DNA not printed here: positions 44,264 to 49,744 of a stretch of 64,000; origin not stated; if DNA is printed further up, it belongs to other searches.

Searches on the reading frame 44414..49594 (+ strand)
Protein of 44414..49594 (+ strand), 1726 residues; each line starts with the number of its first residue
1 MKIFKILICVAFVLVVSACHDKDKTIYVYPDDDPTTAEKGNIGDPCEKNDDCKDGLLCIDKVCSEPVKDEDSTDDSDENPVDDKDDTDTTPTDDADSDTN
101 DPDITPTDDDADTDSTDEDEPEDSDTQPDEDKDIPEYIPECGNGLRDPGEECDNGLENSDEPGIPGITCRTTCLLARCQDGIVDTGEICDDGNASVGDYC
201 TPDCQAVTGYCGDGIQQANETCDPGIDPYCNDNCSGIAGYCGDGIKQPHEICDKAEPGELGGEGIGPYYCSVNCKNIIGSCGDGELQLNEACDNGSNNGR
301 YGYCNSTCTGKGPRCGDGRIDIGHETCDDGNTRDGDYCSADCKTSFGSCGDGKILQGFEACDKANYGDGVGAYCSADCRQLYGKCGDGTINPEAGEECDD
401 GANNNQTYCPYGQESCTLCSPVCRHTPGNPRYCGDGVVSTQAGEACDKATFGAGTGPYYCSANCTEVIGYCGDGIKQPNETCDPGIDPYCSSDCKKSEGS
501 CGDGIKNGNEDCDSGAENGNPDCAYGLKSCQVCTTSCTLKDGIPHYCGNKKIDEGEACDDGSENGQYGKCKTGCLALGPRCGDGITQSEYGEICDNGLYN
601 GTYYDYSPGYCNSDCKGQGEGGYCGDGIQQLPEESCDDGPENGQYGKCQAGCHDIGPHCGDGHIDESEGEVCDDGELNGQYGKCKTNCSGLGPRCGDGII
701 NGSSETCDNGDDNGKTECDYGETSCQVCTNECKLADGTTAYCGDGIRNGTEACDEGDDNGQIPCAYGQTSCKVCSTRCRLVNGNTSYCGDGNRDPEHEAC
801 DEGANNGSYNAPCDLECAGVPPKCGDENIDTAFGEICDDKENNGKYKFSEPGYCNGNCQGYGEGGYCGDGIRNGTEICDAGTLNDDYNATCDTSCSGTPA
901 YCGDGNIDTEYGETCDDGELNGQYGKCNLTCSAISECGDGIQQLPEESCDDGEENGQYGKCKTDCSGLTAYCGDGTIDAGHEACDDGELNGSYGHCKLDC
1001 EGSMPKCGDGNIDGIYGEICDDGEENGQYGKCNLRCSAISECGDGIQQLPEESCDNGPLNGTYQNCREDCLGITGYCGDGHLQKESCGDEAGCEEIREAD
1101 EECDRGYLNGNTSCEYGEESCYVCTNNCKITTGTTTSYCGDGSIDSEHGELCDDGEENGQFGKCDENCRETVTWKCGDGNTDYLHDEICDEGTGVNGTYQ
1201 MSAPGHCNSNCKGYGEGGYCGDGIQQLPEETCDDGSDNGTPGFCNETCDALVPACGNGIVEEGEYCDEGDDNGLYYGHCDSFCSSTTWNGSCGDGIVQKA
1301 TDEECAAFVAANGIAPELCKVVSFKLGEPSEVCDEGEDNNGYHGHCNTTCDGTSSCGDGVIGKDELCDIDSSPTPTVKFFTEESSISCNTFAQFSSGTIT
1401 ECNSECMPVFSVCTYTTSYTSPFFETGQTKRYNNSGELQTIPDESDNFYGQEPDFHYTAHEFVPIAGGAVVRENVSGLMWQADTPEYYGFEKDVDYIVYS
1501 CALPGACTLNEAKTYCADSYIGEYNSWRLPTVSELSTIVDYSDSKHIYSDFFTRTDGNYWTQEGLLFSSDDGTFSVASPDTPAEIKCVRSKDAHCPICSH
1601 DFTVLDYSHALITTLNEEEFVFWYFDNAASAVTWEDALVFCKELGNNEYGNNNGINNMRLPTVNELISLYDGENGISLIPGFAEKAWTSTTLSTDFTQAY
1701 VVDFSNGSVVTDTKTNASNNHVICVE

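Call 26: search_protein_families(library=pfam, proteins=[window:44414-49594:+], max_evalue=0.001)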
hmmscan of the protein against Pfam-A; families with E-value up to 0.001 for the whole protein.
window:44414-49594:+ (1726 aa): 2 families
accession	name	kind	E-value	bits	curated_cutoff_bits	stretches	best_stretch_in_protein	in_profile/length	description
PF07603.17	Lcl_C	-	1e-26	94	34.9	2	1470-1589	2-117/117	Lcl C-terminal domain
PF13948.11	DUF4215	-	1.6e-23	83.2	27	0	304-343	13-47/47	Domain of unknown function (DUF4215)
